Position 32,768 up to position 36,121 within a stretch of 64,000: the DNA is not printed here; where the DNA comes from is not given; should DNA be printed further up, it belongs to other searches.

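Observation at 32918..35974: Single polypeptide containing two complete GspE/PilB secretion ATPase units in tandem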

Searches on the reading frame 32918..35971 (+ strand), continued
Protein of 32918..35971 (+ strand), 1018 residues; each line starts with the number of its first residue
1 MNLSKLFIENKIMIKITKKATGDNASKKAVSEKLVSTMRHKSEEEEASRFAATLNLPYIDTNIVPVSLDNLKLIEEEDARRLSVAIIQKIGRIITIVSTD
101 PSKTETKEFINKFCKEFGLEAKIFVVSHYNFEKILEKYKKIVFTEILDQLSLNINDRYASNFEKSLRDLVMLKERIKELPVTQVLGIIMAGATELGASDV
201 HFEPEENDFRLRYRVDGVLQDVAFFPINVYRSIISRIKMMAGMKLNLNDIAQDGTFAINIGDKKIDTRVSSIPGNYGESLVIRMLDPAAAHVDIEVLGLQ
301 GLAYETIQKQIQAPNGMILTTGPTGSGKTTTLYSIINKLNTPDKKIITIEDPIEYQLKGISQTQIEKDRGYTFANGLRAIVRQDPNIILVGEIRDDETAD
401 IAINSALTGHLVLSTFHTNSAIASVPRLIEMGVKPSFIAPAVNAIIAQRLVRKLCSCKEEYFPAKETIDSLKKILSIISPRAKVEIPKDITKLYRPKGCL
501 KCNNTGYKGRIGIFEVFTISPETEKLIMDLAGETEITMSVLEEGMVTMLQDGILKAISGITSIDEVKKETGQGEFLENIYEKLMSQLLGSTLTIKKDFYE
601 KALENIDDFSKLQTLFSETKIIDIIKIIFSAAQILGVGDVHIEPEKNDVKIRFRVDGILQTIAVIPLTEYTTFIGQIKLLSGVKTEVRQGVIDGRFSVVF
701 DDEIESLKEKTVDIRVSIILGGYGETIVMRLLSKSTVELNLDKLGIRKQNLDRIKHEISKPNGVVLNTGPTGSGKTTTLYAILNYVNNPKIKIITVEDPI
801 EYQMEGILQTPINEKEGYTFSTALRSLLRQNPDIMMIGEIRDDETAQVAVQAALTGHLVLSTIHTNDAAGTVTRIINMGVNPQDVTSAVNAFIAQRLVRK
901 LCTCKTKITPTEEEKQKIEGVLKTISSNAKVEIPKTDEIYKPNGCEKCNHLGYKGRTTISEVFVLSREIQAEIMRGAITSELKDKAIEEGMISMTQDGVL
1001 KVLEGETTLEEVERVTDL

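Call 18: find_encoding_contigs(protein=P0004, flank=10000, max_places=3)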
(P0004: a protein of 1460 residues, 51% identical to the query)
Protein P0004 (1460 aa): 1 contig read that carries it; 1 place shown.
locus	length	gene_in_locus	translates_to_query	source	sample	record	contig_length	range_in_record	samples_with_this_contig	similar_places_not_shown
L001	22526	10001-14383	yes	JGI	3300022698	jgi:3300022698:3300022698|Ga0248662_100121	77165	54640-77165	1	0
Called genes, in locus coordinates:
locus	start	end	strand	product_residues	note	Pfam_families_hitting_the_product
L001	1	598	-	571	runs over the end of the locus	PF09972:DUF2207, PF20990:DUF2207_C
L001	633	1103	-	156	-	PF02681:DUF212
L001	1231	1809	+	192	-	PF04011:LemA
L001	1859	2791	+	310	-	PF01435:Peptidase_M48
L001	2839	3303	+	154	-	-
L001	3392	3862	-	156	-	-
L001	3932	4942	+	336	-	PF06068:TIP49 (faint), PF05496:RuvB_N, PF01078:Mg_chelatase (faint), PF13191:AAA_16 (faint), PF00004:AAA, PF07728:AAA_5, PF17864:AAA_lid_4, PF05491:WHD_RuvB, +1 more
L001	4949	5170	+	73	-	-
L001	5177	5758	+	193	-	PF03703:bPH_2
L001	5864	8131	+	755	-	PF00932:LTD, PF18911:PKD_4, PF00801:PKD, PF00932:LTD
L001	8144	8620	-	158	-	PF02367:TsaE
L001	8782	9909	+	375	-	PF01368:DHH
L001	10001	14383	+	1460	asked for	PF01935:DUF87 (faint), PF05157:MshEN (weak), PF03215:Rad17 (faint), PF14532:Sigma54_activ_2 (faint), PF16796:Microtub_bd (faint), PF00437:T2SSE, PF00004:AAA (faint), PF00437:T2SSE, +23 more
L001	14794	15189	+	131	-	PF09685:MamF_MmsF (weak)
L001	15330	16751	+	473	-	PF00224:PK, PF03328:HpcH_HpaI (weak), PF02887:PK_C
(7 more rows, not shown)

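Call 25: find_encoding_contigs(protein=P0110, flank=10000, max_places=2)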
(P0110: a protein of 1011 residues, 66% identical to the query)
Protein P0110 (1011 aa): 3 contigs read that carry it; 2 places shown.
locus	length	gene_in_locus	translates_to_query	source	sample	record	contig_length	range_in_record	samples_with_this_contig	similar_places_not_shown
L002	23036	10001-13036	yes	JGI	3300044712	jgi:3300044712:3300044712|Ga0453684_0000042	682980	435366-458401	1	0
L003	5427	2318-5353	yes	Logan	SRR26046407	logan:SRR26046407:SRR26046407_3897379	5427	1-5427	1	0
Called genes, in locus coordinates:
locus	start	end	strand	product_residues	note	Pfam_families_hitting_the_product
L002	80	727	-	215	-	PF01330:RuvA_N, PF00633:HHH (faint), PF14520:HHH_5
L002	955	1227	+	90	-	PF01649:Ribosomal_S20p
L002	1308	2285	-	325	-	PF06144:DNA_pol3_delta, PF21694:DNA_pol3_delta_C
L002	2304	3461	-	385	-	PF11258:DUF3048, PF17479:DUF3048_C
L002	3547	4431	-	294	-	PF01149:Fapy_DNA_glyco, PF05833:NFACT_N (faint), PF06831:H2TH, PF06827:zf-FPG_IleRS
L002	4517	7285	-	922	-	PF02739:5_3_exonuc_N, PF01367:5_3_exonuc, PF01612:DNA_pol_A_exo1, PF22619:DNA_polI_exo1 (weak), PF00476:DNA_pol_A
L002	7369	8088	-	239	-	PF00160:Pro_isomerase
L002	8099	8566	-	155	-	PF02367:TsaE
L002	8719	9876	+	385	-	PF01368:DHH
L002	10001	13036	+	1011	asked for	PF20720:nSTAND3 (faint), PF01637:ATPase_2 (faint), PF00004:AAA (faint), PF04851:ResIII (faint), PF13173:AAA_14 (faint), PF25199:nSTAND_NTPase5 (faint), PF00437:T2SSE, PF00437:T2SSE, +6 more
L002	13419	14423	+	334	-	PF06068:TIP49 (weak), PF05496:RuvB_N, PF00004:AAA, PF07728:AAA_5, PF13173:AAA_14 (faint), PF17864:AAA_lid_4, PF05491:WHD_RuvB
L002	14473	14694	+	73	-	-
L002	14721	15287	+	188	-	PF03703:bPH_2 (weak)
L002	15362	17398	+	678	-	PF00932:LTD, PF18911:PKD_4, PF00801:PKD (weak), PF00932:LTD (weak)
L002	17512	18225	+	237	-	PF20772:TACO1_YebC_N, PF01709:Transcrip_reg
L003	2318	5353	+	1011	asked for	PF20720:nSTAND3 (faint), PF01637:ATPase_2 (faint), PF00004:AAA (faint), PF04851:ResIII (faint), PF13173:AAA_14 (faint), PF25199:nSTAND_NTPase5 (faint), PF00437:T2SSE, PF00437:T2SSE, +6 more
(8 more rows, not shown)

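Call 26: search_protein_representatives(protein=window:32918-35971:+)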
Query: 1018 residues. Proteins with E-value up to 0.001 (for the whole library): 55277; up to 1e-10: 35312; up to 1e-30: 15275. The best 150 are listed.
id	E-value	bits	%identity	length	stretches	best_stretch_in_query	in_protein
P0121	0.0e+00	1089.3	50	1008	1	22-1017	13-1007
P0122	0.0e+00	1085.9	51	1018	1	15-1016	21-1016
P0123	1.8e-270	916.6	46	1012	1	13-1015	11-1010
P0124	5.5e-250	848.8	44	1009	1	41-1016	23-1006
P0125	1.4e-248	844.1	61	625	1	132-754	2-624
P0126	1.0e-243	828.1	45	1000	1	38-1015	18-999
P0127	2.1e-239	813.8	43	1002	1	33-1016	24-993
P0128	2.1e-236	803.9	45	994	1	28-1016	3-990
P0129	1.8e-234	797.5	43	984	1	43-1007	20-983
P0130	1.5e-225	767.9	41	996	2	33-606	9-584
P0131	9.5e-223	758.7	41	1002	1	31-1016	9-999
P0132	5.0e-219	746.4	39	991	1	35-1016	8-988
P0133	1.9e-218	744.4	43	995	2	34-567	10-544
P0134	2.6e-200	684.5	39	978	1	41-1005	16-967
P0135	1.4e-167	576.1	45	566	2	621-1016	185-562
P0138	2.7e-159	548.7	45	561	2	608-1018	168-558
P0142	9.7e-156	536.9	38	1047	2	186-566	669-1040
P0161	1.8e-141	489.7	45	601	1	22-584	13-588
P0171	2.6e-136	472.7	48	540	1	552-1017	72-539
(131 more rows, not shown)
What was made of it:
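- About 13 further 50%-identity clusters reach down to 39% identity (call 26).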

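Call 29: list_cluster_members(proteins=[P0121, P0122, P0123, P0124, P0126, P0127, P0128, P0129, P0133, P0142])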
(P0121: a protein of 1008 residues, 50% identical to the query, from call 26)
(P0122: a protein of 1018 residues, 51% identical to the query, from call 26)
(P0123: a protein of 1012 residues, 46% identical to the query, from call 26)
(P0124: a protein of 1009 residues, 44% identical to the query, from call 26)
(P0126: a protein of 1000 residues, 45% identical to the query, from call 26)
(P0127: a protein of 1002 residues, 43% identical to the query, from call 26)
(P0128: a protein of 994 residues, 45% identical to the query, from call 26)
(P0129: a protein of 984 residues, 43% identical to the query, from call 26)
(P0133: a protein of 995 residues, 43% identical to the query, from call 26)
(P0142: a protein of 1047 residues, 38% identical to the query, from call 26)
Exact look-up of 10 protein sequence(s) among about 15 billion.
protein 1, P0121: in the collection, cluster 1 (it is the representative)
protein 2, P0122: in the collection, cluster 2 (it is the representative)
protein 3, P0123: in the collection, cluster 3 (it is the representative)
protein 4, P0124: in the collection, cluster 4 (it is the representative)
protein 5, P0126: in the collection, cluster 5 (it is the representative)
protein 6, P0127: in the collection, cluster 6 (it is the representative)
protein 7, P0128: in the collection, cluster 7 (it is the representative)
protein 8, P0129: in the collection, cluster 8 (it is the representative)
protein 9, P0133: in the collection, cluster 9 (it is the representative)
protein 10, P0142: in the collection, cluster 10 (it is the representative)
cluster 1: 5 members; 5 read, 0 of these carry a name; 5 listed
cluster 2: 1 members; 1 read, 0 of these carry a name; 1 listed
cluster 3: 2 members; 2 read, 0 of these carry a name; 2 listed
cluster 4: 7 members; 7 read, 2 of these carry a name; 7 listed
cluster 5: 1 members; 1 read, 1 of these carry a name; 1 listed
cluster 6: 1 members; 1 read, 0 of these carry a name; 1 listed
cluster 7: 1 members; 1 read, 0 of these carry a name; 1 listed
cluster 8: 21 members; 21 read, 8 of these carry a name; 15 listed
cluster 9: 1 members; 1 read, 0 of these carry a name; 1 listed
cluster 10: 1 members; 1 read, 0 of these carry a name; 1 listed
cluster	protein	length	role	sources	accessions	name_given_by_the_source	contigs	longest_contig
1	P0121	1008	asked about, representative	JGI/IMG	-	-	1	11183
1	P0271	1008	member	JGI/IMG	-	-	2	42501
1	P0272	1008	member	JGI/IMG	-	-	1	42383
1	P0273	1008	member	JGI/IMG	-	-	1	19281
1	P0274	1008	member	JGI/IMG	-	-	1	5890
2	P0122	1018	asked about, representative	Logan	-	-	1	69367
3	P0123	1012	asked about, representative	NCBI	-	-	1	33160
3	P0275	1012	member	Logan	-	-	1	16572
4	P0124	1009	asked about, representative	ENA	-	-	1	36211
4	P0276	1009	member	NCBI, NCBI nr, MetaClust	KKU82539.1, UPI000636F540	MAG: General secretory pathway protein E [Parcubacteria group bacterium GW2011_GWA2_47_8] | status=active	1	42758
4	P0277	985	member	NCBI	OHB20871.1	MAG: hypothetical protein A2666_04455, partial [Parcubacteria group bacterium ...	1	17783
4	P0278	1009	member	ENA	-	-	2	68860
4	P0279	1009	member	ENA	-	-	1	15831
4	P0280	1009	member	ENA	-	-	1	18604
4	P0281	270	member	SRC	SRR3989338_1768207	-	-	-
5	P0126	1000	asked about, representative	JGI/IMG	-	type II secretory ATPase GspE/PulE/Tfp pilus assembly ATPase PilB-like protein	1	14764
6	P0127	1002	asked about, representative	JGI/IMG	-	-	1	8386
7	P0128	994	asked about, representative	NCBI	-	-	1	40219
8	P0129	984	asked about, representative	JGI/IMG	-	type II secretory ATPase GspE/PulE/Tfp pilus assembly ATPase PilB-like protein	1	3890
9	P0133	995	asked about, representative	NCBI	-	-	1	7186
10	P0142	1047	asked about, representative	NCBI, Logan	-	-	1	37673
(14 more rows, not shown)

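Call 32: find_encoding_contigs(protein=P0124, flank=10000, max_places=2)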
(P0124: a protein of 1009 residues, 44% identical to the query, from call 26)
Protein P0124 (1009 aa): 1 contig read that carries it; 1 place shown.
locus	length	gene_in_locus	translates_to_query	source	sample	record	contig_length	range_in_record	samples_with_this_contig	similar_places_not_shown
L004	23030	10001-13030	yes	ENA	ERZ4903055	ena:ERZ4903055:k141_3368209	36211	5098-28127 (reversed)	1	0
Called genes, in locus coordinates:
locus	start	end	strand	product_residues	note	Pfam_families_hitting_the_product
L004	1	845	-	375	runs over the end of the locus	PF11258:DUF3048, PF17479:DUF3048_C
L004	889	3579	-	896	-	PF02739:5_3_exonuc_N, PF01367:5_3_exonuc, PF22619:DNA_polI_exo1 (weak), PF00476:DNA_pol_A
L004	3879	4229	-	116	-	PF01934:HepT-like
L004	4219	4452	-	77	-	PF01909:NTP_transf_2, PF18765:Polbeta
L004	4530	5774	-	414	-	PF12704:MacB_PCD, PF02687:FtsX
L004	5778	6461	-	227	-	PF00005:ABC_tran, PF02463:SMC_N (faint), PF13304:AAA_21 (faint)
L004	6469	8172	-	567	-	PF25973:BSH_CzcB (faint), PF25984:BSH_YknX (faint)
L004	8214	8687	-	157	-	PF02367:TsaE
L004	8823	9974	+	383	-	PF01368:DHH (weak)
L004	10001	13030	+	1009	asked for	PF00437:T2SSE, PF03215:Rad17 (faint), PF25199:nSTAND_NTPase5 (faint), PF00004:AAA (faint), PF00005:ABC_tran (faint), PF12775:AAA_7 (faint), PF13173:AAA_14 (faint), PF00437:T2SSE, +5 more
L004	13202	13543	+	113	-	-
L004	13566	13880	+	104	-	-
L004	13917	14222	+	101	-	PF21956:DUF6922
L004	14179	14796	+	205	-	PF08843:AbiEii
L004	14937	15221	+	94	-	-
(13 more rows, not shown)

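Call 37: find_encoding_contigs(protein=P0161, flank=8000, max_places=2)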
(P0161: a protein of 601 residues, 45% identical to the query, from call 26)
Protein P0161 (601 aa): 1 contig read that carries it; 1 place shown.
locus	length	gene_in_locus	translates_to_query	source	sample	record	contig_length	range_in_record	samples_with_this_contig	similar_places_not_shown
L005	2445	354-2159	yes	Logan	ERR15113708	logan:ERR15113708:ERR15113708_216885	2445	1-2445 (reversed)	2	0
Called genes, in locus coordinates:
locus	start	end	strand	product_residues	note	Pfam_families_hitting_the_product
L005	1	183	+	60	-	?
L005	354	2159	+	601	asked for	PF00437:T2SSE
